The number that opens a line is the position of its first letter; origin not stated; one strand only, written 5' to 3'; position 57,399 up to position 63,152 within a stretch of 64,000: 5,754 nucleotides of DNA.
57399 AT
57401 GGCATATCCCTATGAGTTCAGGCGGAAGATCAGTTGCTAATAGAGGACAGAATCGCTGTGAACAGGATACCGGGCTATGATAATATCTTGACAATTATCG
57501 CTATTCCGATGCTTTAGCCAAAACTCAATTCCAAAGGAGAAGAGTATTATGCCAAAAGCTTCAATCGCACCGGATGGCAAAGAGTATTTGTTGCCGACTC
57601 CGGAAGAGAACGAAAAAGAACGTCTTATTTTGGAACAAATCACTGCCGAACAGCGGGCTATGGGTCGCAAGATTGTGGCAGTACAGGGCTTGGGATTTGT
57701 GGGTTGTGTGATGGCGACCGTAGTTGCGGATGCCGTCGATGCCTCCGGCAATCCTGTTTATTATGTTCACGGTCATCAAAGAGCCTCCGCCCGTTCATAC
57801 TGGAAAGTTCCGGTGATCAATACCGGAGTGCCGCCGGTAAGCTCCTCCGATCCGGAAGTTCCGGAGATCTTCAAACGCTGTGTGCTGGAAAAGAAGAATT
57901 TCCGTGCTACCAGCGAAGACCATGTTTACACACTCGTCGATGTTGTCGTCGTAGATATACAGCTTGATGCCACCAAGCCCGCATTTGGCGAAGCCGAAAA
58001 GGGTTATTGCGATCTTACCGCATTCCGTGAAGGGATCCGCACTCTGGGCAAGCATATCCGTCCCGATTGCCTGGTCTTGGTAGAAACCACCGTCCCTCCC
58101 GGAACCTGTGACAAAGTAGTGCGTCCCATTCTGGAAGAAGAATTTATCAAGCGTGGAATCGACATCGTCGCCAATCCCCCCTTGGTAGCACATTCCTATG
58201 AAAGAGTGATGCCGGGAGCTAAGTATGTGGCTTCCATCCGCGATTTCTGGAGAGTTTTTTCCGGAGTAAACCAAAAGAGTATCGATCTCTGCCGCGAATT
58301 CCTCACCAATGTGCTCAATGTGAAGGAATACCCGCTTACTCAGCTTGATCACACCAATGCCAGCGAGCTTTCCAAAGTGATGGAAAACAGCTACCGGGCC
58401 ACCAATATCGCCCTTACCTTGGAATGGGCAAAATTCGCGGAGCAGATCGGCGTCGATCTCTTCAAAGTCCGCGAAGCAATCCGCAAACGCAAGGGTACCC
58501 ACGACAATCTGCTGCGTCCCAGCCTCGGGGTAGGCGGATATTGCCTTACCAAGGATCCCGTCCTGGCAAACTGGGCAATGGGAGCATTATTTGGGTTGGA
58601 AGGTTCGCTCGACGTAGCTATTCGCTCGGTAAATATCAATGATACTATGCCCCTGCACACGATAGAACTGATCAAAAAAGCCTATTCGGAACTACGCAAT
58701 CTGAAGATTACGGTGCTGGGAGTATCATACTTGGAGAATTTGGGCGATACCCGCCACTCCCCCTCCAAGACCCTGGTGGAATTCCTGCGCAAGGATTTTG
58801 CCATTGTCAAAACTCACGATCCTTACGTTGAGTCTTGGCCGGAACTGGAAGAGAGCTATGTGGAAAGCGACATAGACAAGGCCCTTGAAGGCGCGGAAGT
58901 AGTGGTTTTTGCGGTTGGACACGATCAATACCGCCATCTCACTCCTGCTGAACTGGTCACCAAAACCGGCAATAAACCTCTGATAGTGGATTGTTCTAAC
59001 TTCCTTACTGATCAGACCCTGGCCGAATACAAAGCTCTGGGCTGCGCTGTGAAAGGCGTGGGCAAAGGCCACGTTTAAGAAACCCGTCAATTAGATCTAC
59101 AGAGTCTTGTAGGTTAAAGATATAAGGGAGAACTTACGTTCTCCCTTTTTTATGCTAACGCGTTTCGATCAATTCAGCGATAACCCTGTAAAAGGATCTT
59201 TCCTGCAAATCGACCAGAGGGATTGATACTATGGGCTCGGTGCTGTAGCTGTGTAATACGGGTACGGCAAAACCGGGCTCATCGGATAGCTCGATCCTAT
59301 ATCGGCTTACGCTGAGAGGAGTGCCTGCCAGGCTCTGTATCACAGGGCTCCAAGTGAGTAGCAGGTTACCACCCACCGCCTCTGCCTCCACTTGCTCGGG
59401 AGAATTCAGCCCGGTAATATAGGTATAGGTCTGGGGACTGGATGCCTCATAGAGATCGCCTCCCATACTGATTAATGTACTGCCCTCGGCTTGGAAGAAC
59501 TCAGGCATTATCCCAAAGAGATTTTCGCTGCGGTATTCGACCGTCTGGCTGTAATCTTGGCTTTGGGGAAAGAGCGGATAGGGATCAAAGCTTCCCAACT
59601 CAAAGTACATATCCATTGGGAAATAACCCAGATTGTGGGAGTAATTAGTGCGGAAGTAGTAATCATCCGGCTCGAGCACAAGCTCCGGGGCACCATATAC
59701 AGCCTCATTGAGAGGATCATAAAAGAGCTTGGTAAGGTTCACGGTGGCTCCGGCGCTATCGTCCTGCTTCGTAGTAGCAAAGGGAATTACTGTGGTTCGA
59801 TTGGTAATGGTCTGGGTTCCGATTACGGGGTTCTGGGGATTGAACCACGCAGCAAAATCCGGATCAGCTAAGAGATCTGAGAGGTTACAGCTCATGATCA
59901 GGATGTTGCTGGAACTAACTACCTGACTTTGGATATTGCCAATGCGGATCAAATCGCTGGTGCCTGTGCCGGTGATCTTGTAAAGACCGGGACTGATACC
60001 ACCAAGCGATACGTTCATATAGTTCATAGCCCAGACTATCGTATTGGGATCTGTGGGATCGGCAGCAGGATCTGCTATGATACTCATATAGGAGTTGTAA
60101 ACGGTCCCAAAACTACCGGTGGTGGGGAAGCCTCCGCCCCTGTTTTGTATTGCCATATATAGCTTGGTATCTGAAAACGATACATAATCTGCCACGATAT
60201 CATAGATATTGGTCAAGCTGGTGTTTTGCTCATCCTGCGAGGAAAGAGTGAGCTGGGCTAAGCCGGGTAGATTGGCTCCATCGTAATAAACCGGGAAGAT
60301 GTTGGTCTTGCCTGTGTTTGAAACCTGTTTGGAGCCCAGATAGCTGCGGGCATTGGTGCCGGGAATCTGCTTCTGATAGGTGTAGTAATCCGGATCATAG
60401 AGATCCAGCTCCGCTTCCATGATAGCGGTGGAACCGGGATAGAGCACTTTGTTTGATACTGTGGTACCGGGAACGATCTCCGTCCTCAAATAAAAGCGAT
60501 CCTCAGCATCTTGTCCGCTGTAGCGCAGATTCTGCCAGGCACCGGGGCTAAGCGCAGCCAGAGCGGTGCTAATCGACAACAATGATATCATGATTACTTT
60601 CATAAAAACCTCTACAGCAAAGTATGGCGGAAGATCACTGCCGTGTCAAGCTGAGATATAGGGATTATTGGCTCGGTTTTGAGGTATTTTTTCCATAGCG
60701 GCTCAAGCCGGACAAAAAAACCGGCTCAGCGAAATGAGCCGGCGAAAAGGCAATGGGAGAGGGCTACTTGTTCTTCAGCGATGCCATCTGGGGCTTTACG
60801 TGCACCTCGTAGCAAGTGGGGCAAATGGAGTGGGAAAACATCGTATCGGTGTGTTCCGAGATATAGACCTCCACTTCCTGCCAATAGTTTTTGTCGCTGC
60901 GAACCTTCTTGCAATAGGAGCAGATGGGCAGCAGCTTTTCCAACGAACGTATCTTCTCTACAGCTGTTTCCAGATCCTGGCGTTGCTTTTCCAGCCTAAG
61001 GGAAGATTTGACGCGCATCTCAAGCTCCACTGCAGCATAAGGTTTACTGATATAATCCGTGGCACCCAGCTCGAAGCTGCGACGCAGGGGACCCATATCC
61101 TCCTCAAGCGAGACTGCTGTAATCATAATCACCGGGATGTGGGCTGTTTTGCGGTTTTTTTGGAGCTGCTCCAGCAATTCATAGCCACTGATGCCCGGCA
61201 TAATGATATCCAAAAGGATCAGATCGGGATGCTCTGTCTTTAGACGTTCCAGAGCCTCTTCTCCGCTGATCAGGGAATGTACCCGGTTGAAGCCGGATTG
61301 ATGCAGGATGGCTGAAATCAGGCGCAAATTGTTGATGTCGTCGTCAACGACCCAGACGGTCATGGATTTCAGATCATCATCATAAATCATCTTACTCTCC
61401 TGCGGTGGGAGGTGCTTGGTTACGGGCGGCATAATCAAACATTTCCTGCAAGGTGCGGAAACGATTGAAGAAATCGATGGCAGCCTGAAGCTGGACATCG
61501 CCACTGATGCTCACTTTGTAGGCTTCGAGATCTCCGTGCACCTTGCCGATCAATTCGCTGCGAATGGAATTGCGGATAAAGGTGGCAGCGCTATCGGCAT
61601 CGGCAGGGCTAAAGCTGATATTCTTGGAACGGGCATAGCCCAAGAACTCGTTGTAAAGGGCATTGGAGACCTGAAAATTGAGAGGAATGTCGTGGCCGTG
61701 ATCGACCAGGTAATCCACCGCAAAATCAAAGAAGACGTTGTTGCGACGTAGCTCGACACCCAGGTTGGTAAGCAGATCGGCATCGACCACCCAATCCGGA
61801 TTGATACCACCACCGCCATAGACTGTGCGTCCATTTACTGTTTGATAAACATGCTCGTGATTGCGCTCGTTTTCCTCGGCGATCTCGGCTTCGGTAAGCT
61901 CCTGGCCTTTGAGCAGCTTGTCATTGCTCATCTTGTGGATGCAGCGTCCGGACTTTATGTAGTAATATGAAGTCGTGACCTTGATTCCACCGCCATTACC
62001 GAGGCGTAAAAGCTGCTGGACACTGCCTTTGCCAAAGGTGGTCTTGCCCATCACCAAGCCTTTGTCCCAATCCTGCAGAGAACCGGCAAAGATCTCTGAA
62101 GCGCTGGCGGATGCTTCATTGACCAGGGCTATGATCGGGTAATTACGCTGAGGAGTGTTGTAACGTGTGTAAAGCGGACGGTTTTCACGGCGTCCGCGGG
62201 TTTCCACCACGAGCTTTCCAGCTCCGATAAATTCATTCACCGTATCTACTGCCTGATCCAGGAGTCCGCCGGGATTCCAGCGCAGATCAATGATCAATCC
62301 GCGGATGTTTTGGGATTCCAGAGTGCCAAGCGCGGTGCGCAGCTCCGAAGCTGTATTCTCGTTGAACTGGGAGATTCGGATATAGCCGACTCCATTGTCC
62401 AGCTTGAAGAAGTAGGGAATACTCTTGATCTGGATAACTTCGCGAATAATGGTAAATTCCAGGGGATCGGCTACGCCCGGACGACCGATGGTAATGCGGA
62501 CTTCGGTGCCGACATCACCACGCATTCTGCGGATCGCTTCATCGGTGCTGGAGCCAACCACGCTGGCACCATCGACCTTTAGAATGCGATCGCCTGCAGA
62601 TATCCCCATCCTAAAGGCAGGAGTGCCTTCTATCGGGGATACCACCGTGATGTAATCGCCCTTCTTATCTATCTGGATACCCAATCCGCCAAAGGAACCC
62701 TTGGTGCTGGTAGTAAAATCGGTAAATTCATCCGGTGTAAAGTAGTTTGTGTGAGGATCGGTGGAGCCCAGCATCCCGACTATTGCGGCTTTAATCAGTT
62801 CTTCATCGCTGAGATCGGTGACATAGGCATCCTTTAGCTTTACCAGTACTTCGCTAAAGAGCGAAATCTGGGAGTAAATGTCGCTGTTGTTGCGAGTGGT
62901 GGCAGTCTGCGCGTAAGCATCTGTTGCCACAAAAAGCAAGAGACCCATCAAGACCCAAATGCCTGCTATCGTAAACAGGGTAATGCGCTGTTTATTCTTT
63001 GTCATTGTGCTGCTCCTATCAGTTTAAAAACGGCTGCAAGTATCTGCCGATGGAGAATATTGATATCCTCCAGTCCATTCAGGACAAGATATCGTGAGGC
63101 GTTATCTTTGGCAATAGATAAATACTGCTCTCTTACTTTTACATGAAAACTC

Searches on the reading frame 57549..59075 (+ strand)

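Call 55: search_protein_families(library=pfam, proteins=[window:57549-59075:+], max_evalue=0.00001)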
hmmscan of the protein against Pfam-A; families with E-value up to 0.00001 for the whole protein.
window:57549-59075:+ (509 aa): 3 families
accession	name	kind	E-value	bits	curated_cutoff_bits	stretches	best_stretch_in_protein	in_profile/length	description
PF03720.21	UDPG_MGDP_dh_C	-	3.5e-20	72.7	30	1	389-486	2-101/103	UDP-glucose/GDP-mannose dehydrogenase family, UDP binding domain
PF00984.24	UDPG_MGDP_dh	-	1.4e-16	60.8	25.4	1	271-343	2-74/94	UDP-glucose/GDP-mannose dehydrogenase family, central domain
PF03721.20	UDPG_MGDP_dh_N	-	1.1e-12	48.4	27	1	43-223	3-159/187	UDP-glucose/GDP-mannose dehydrogenase family, NAD binding domain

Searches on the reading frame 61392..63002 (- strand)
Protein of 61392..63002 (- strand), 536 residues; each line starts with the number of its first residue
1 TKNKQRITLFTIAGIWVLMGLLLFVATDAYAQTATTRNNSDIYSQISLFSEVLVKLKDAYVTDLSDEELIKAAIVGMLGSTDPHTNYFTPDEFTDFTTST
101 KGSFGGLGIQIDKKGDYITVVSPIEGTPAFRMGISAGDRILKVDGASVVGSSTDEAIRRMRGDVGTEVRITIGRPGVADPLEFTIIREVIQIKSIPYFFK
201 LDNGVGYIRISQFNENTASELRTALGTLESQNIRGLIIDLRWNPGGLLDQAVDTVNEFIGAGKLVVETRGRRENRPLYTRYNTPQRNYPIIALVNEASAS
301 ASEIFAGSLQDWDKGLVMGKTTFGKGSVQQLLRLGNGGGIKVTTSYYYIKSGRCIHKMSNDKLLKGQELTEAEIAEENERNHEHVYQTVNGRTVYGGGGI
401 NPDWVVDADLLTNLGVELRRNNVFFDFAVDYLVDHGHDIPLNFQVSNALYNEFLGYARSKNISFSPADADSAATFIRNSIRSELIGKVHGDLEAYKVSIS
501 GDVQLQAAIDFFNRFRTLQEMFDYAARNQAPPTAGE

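Call 55: search_protein_families(library=pfam, proteins=[window:61392-63002:-], max_evalue=0.00001)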
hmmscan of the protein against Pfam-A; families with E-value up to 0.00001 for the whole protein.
window:61392-63002:- (536 aa): 4 families
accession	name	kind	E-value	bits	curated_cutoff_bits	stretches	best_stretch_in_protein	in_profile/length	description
PF03572.23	Peptidase_S41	-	6.9e-50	169.3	24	1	205-357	2-156/165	Peptidase family S41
PF13180.12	PDZ_2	-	2e-11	44.4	27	1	105-177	1-72/80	PDZ domain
PF17820.7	PDZ_6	-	1.3e-10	41.3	27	1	120-172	2-52/54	PDZ domain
PF00595.29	PDZ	-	3.4e-09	37.4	23.2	1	103-172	8-80/81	PDZ domain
